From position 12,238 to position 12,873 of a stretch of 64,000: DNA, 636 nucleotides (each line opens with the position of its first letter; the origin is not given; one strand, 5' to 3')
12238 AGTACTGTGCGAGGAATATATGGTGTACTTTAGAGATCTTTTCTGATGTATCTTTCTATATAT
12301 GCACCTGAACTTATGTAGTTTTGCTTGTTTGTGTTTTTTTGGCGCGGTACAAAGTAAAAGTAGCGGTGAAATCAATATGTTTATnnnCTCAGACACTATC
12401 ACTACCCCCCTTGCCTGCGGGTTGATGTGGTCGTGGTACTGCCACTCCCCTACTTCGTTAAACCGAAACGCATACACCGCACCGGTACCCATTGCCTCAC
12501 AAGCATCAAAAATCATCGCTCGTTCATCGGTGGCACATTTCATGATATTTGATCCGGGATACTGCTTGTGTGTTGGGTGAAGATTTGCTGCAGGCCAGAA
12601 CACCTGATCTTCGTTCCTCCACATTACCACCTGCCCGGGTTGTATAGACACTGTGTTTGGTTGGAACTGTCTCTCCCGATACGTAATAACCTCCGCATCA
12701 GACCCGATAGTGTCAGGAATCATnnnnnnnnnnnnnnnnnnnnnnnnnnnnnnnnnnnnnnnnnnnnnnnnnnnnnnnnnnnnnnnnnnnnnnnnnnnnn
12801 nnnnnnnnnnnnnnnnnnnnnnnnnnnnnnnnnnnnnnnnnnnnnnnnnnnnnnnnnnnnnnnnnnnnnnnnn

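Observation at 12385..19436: Operon of three secreted Cys/His-rich modular paralogs, two ending in a cupredoxin-like domain: a candidate extracellular metal or redox system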

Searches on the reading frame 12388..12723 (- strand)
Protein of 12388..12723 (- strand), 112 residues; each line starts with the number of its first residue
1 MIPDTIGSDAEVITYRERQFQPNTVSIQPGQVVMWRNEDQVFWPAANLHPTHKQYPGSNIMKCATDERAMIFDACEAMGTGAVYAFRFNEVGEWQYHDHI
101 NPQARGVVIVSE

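Call 37: search_solved_structures(query=A2, max_evalue=10, show_alignments=4)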
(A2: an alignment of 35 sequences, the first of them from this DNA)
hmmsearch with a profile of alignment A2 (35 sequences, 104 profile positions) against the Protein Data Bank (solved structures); distinct sequences matched with E-value up to 10: 179 (the best 60 are shown).
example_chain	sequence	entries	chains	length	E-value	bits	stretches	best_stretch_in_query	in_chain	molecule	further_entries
9cck_A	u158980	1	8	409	3.5e-10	42.9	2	19-98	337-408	Copper-containing nitrite reductase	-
1sfd_A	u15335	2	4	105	1.9e-08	37.3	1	7-99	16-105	Amicyanin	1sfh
1sf3_A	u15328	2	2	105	2.5e-08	36.9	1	7-99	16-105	Amicyanin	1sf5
2idq_A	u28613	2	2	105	5.5e-08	35.8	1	7-99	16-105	Amicyanin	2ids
2qdv_A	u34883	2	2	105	5.9e-08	35.7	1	7-99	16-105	Amicyanin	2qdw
2idt_A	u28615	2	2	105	6e-08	35.7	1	7-99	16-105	Amicyanin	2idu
1mda_A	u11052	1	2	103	6.5e-08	35.6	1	7-99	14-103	AMICYANIN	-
1aac_A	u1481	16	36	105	7e-08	35.5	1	7-99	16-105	AMICYANIN | PROTEIN (AMICYANIN)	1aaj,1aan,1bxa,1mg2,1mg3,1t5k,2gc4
2gb2_A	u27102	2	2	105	7.1e-08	35.5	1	7-99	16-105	Amicyanin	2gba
3rym_A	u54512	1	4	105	7.3e-08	35.4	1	7-99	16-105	Amicyanin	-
3ie9_A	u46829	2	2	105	9.6e-08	35.1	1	7-99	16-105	Amicyanin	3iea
4p5r_A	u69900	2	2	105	2.1e-07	34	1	7-99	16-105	Amicyanin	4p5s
6hbe_A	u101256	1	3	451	3.2e-07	33.4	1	12-100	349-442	Copper-containing nitrite reductase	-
3ply_A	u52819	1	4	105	7.5e-07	32.2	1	7-98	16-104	Amicyanin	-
5fc9_A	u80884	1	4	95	3.1e-06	30.2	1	18-99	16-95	Blue (Type 1) copper domain protein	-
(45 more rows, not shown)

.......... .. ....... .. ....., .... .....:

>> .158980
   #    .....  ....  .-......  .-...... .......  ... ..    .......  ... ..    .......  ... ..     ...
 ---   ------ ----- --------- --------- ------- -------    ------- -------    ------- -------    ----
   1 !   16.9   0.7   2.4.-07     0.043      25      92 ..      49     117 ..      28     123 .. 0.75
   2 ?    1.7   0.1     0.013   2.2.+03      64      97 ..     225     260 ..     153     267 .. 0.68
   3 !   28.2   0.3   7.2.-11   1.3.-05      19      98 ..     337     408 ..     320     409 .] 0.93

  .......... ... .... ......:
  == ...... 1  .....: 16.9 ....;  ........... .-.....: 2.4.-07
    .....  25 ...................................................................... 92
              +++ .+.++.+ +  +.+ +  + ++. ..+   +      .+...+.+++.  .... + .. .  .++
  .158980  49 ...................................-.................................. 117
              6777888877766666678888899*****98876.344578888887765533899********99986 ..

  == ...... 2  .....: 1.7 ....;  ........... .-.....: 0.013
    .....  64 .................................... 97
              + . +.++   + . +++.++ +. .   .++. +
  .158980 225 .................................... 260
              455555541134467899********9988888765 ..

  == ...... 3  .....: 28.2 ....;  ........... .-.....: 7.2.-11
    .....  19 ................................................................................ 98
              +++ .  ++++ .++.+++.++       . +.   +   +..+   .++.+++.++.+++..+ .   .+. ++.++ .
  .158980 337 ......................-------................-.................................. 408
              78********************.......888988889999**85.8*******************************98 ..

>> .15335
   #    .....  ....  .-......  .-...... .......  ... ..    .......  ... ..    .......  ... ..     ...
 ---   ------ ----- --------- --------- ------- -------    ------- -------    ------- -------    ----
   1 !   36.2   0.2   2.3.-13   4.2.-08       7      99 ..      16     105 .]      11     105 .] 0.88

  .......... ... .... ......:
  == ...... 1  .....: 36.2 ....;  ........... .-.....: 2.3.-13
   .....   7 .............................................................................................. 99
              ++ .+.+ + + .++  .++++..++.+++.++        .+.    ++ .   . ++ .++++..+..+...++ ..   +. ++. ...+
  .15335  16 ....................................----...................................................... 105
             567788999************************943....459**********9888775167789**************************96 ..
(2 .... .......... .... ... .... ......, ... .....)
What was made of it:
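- Closest known: Multicopper oxidase / NirK cupredoxin domains. Same: HPTH aligns with HGTH, and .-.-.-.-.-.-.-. aligns with ...YHCH (call 37).
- Its profile hits amicyanin, NirK/MCO and plastocyanin (call 37). HPTH and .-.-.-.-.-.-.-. align with HGTH and YHCH of an MCO domain (call 37).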

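Call 56: find_homologous_proteins(query=A2, max_evalue=0.001)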
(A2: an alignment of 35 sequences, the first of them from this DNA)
Query A2 (35 sequences) (112 aa, profile of the alignment): 970 proteins with E <= 0.001 among 1202 candidates; the best 120 are listed.
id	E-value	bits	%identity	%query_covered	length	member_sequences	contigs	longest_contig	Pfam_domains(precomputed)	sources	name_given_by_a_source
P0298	1.6e-36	142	32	96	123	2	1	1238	PF13473.13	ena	-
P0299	1.7e-36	142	37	81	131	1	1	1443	PF13473.13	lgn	-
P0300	1.7e-36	142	33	88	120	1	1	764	PF13473.13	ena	-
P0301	2.6e-36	141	36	97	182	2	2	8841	PF13473.13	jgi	jgi:plastocyanin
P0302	3.0e-36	141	36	90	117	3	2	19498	PF13473.13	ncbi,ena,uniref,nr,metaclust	ncbi:hypothetical protein A2870_03950 [Candidatus Curtissbacteria bacterium RIFCSPHIGHO2_01_FULL_41_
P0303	5.9e-36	140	35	88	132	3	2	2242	PF13473.13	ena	-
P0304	6.0e-36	140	32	92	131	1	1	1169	PF13473.13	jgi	jgi:plastocyanin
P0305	6.0e-36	140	36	88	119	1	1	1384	PF13473.13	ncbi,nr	ncbi:MAG: cupredoxin domain-containing protein [bacterium]|nr:cupredoxin domain-containing protein [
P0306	9.7e-36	140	30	94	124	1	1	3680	PF13473.13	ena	-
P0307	1.2e-35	139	37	96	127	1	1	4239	PF13473.13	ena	-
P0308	1.4e-35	139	36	88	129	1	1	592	PF13473.13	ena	-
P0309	1.5e-35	139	37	94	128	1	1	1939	-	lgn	-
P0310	2.0e-35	139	34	95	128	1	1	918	PF13473.13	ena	-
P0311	2.2e-35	138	34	88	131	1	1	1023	PF13473.13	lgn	-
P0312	2.7e-35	138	29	98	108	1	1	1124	PF13473.13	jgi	jgi:plastocyanin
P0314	4.3e-35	137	35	90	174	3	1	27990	PF13473.13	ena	-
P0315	4.6e-35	137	29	95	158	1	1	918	PF13473.13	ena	-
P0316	5.7e-35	137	33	91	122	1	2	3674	PF13473.13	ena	-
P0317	5.7e-35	137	33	96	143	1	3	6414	PF13473.13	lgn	-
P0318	5.8e-35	137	31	88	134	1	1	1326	PF13473.13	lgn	-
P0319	5.8e-35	137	35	97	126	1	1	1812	PF13473.13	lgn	-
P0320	6.0e-35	137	38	92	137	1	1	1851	PF13473.13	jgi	jgi:plastocyanin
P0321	6.3e-35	137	37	83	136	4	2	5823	PF13473.13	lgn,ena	-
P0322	7.3e-35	137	35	89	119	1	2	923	PF13473.13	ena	-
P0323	8.0e-35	137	37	83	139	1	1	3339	PF13473.13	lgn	-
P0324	8.6e-35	137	41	90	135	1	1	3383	PF13473.13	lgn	-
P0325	9.3e-35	136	37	92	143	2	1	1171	PF13473.13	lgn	-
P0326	1.0e-34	136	37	88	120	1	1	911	PF13473.13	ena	-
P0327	1.2e-34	136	37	92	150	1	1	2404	PF13473.13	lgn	-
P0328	1.3e-34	136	33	91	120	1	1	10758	PF13473.13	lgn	-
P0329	1.3e-34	136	36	96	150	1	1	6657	PF13473.13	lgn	-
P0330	1.3e-34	136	46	90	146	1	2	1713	PF13473.13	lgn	-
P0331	1.3e-34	136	37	96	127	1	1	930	PF13473.13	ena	-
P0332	1.4e-34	136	36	88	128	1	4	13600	PF13473.13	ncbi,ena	ncbi:MAG: hypothetical protein AAB846_02575 [Patescibacteria group bacterium]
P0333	1.5e-34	136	36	92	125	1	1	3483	PF13473.13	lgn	-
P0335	1.6e-34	136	29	93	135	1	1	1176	PF13473.13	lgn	-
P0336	1.7e-34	136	30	88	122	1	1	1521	PF13473.13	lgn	-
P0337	1.7e-34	136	34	90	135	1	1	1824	PF13473.13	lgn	-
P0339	1.8e-34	135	32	92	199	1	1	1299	PF13473.13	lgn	-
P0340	2.0e-34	135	36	83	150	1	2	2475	PF13473.13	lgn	-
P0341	2.0e-34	135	30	87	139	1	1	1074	PF13473.13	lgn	-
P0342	2.0e-34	135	30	96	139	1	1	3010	PF13473.13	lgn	-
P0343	2.0e-34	135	38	84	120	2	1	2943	PF13473.13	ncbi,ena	-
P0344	2.3e-34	135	34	97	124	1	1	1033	PF13473.13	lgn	-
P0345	2.3e-34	135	31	84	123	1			PF13473.13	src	-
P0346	2.4e-34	135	30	95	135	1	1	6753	PF13473.13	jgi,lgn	jgi:plastocyanin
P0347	2.4e-34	135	30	92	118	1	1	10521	PF13473.13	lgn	-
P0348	2.8e-34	135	30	88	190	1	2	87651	PF13473.13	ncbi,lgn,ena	-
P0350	2.9e-34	135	37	94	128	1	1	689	PF13473.13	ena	-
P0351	3.0e-34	135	33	84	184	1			PF13473.13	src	-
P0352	3.1e-34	135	36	93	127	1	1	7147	PF13473.13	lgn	-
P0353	3.3e-34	135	31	96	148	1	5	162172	PF13473.13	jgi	jgi:plastocyanin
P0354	3.3e-34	135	49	90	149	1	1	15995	PF13473.13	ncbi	-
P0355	3.4e-34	135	35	88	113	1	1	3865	PF13473.13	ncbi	-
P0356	3.5e-34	135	37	88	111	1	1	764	PF13473.13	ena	-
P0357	3.5e-34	135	35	88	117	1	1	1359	PF13473.13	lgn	-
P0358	4.0e-34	134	36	90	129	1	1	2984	PF13473.13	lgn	-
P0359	4.0e-34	134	31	84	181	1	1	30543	PF13473.13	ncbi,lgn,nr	ncbi:MAG: hypothetical protein EXS49_00370 [Candidatus Pacebacteria bacterium]|nr:hypothetical prote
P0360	4.2e-34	134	35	89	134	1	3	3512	PF13473.13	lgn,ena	-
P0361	4.5e-34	134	36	63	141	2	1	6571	PF13473.13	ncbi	-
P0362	4.7e-34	134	35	96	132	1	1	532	PF13473.13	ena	-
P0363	4.8e-34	134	29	91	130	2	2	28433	PF13473.13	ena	-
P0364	4.8e-34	134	38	81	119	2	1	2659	PF13473.13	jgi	jgi:plastocyanin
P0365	4.8e-34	134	34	100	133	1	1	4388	PF13473.13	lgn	-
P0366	5.0e-34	134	35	88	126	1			PF13473.13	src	-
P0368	5.0e-34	134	34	88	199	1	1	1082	PF13473.13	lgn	-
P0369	5.4e-34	134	38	94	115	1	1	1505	PF13473.13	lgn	-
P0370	5.5e-34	134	29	95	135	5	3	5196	PF13473.13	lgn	-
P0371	5.7e-34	134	36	90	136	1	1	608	PF13473.13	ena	-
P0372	5.7e-34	134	32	84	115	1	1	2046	PF13473.13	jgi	jgi:plastocyanin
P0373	5.7e-34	134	35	89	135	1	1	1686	PF13473.13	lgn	-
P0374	5.9e-34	134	36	89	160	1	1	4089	PF13473.13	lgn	-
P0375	6.0e-34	134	31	87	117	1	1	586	PF13473.13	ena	-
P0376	6.2e-34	134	34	100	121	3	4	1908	PF13473.13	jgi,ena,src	-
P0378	6.6e-34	134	37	81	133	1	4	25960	PF13473.13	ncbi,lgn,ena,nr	ncbi:MAG: Uncharacterized protein G01um101448_493 [Parcubacteria group bacterium Gr01-1014_48]|nr:MA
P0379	6.7e-34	134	36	95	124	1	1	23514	PF13473.13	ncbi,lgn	-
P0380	6.8e-34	134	41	86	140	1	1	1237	PF13473.13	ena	-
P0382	6.9e-34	134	29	88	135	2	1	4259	PF13473.13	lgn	-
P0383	7.1e-34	134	31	90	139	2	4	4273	PF13473.13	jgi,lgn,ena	-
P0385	7.6e-34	133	33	90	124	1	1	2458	PF13473.13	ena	-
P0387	9.0e-34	133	33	94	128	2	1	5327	PF13473.13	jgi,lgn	jgi:plastocyanin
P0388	9.3e-34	133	36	89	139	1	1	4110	PF13473.13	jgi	jgi:hypothetical protein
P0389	9.4e-34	133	36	88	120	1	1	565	PF13473.13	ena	-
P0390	9.5e-34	133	34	94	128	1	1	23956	PF13473.13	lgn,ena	-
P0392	9.9e-34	133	39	98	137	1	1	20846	PF13473.13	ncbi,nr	ncbi:MAG: cupredoxin domain-containing protein [Candidatus Portnoybacteria bacterium]|nr:cupredoxin 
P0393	1.0e-33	133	35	97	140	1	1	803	PF13473.13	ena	-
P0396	1.1e-33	133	36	88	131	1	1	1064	PF13473.13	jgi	jgi:plastocyanin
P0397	1.1e-33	133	38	94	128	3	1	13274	PF13473.13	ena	-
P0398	1.2e-33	133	34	83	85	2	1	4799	PF13473.13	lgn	-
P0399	1.2e-33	133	40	95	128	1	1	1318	PF13473.13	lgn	-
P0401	1.3e-33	133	30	93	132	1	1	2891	PF13473.13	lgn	-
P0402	1.4e-33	133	34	90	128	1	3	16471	PF13473.13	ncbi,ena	-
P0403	1.4e-33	133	35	81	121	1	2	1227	PF13473.13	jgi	jgi:plastocyanin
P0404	1.4e-33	133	36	94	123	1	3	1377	PF13473.13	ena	-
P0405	1.5e-33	133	34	97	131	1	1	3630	PF13473.13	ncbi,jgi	jgi:plastocyanin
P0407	1.5e-33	132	29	94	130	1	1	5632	PF13473.13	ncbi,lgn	-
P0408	1.6e-33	132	34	91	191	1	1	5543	PF13473.13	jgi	-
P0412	1.8e-33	132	29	93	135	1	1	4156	PF13473.13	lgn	-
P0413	1.8e-33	132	41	84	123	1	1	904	PF13473.13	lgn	-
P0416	2.0e-33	132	34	92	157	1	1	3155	PF13473.13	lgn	-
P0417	2.1e-33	132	31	95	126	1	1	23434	PF13473.13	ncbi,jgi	jgi:plastocyanin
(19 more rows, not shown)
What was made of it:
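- On Cupredoxin superfamily / Pfam PF13473 Cupredoxin_1: Most stand-alone relatives carry a precomputed PF13473 hit (call 56).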

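Call 58: find_encoding_contigs(protein=P0353, flank=6000, max_places=2)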
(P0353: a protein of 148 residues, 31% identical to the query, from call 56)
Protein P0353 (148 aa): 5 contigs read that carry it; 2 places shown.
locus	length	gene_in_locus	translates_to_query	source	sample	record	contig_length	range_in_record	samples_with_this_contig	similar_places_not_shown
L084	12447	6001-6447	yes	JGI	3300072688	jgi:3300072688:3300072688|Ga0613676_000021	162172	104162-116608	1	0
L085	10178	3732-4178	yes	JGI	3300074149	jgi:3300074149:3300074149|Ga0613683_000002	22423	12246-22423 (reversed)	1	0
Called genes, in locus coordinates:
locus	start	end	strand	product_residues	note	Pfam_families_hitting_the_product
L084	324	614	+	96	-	PF01906:YbjQ_1 (weak)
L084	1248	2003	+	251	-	PF01978:TrmB, PF24033:DUF7342 (weak)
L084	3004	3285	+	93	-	-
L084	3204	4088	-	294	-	-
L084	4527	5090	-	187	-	-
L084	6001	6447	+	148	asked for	PF13473:Cupredoxin_1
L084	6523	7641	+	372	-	-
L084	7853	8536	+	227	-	-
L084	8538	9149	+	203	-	-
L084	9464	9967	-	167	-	-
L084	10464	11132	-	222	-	PF00156:Pribosyltran (weak)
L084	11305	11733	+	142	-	PF00011:HSP20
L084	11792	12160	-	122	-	PF18895:T4SS_pilin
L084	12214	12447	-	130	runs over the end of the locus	PF18895:T4SS_pilin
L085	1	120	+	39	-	?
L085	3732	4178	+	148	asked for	PF13473:Cupredoxin_1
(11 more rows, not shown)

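Call 59: find_encoding_contigs(protein=P0348, flank=6000, max_places=2)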
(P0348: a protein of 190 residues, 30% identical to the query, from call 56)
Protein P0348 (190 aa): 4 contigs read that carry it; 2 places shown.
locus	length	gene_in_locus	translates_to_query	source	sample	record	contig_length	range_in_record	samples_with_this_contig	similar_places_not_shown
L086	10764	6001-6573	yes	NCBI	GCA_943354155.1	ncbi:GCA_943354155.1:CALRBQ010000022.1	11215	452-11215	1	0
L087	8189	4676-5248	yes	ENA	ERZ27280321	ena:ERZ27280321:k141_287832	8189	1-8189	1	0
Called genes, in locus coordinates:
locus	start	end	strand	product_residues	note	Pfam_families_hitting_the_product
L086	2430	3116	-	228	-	PF05552:MS_channel_1st_1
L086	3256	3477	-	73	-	-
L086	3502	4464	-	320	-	-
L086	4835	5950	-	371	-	-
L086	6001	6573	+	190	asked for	PF13473:Cupredoxin_1 (weak)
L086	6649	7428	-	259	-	PF01135:PCMT (weak), PF01209:Ubie_methyltran, PF02353:CMAS (weak), PF13489:Methyltransf_23, PF13847:Methyltransf_31, PF08241:Methyltransf_11, PF08242:Methyltransf_12, PF13649:Methyltransf_25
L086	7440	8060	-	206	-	PF08241:Methyltransf_11, PF13649:Methyltransf_25 (weak)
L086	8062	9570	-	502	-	PF04138:GtrA_DPMS_TM, PF00534:Glycos_transf_1, PF13692:Glyco_trans_1_4, PF13524:Glyco_trans_1_2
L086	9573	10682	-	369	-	PF13439:Glyco_transf_4, PF20706:GT4-conflict (weak), PF00534:Glycos_transf_1, PF13692:Glyco_trans_1_4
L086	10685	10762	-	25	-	?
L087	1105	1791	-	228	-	PF05552:MS_channel_1st_1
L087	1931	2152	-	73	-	-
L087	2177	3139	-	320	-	-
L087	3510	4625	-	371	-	-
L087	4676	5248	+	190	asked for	PF13473:Cupredoxin_1 (weak)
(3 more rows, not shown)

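Call 60: find_encoding_contigs(protein=P0378, flank=6000, max_places=2)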
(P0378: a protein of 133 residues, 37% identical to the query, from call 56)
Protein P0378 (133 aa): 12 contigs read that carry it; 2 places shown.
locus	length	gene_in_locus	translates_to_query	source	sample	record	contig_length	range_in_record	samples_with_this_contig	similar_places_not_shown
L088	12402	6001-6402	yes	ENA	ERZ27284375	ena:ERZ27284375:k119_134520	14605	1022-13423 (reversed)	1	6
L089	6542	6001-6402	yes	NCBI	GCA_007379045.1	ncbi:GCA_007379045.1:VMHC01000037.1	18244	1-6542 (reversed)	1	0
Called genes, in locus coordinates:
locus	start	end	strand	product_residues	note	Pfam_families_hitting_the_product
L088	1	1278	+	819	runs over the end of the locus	?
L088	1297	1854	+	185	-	-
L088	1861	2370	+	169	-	-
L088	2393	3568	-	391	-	-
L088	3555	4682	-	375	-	-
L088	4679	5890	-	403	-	-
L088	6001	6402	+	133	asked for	PF13473:Cupredoxin_1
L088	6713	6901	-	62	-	-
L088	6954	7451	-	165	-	-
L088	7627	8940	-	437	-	PF01259:SAICAR_synt, PF00731:AIRC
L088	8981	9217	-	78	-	-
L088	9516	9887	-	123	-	-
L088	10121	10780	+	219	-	-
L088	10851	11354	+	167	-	-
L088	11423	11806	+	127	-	PF03652:RuvX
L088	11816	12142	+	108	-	PF01588:tRNA_bind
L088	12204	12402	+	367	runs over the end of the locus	PF11104:PilM_2, PF06723:MreB_Mbl (faint), PF14450:FtsA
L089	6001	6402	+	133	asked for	PF13473:Cupredoxin_1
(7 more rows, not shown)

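Call 70: search_protein_families(library=pfam, alignment_id=A2, max_evalue=0.01)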
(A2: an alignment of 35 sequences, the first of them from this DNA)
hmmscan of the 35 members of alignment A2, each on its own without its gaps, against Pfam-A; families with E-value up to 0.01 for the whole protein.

A. member 1, seq(112 aa): 1 family
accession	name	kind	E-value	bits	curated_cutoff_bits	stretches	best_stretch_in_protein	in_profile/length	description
PF13473.12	Cupredoxin_1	-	0.00045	20.6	27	0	11-40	23-54/104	Cupredoxin-like domain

B. families by the number of members that match (of 35 scanned): 3 families
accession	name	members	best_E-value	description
PF13473.12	Cupredoxin_1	34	6e-08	Cupredoxin-like domain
PF00127.26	Copper-bind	8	8.5e-05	Copper binding proteins, plastocyanin/azurin family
PF04744.17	Monooxygenase_B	1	0.0079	Monooxygenase subunit B protein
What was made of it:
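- On Cupredoxin superfamily / Pfam PF13473 Cupredoxin_1: However, 34 of 35 family CUP domains match at E<=0.01, with a best E of 6e-8 (call 70).
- On PmoB/AmoB (Monooxygenase_B): Only 1 of 35 CUP domains hits, at E 0.008 (call 70).
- Closest known: PmoB/AmoB CuB site. Different: Only 1 of 35 CUP domains gives a weak Monooxygenase_B hit (call 70).
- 34 of 35 relatives match PF13473 (call 70).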

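Call 95: search_solved_structures(query=P0302, max_evalue=10, show_alignments=5)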
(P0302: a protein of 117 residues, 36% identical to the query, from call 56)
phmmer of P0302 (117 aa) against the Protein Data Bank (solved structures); distinct sequences matched with E-value up to 10: 73 (the best 60 are shown).
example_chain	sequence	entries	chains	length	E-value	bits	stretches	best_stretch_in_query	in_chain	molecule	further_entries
1sfd_A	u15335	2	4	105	4.9e-05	26.8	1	27-116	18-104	Amicyanin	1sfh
4p5r_A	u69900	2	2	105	6.5e-05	26.4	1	27-116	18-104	Amicyanin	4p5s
1sf3_A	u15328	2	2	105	6.7e-05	26.4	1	27-116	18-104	Amicyanin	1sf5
3ie9_A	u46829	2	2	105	9.2e-05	25.9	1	27-116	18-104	Amicyanin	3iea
1mda_A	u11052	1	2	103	0.00012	25.5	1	27-116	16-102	AMICYANIN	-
1aac_A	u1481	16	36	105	0.00012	25.5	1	27-116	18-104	AMICYANIN | PROTEIN (AMICYANIN)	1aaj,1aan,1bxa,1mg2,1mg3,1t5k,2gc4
2qdv_A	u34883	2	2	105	0.00015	25.2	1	27-116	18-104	Amicyanin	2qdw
2gb2_A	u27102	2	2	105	0.0002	24.8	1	27-116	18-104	Amicyanin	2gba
2idq_A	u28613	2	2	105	0.00022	24.7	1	27-116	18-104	Amicyanin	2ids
2idt_A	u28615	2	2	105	0.00037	24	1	27-115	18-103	Amicyanin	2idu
3rym_A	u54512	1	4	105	0.00037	24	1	27-115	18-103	Amicyanin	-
3ply_A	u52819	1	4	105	0.0011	22.4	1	27-107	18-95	Amicyanin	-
6hbe_A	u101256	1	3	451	0.013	19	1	25-116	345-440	Copper-containing nitrite reductase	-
5fc9_A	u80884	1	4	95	0.017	18.6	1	36-116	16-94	Blue (Type 1) copper domain protein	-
1b3i_A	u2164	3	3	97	0.017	18.6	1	38-116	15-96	PROTEIN (PLASTOCYANIN) | Plastocyanin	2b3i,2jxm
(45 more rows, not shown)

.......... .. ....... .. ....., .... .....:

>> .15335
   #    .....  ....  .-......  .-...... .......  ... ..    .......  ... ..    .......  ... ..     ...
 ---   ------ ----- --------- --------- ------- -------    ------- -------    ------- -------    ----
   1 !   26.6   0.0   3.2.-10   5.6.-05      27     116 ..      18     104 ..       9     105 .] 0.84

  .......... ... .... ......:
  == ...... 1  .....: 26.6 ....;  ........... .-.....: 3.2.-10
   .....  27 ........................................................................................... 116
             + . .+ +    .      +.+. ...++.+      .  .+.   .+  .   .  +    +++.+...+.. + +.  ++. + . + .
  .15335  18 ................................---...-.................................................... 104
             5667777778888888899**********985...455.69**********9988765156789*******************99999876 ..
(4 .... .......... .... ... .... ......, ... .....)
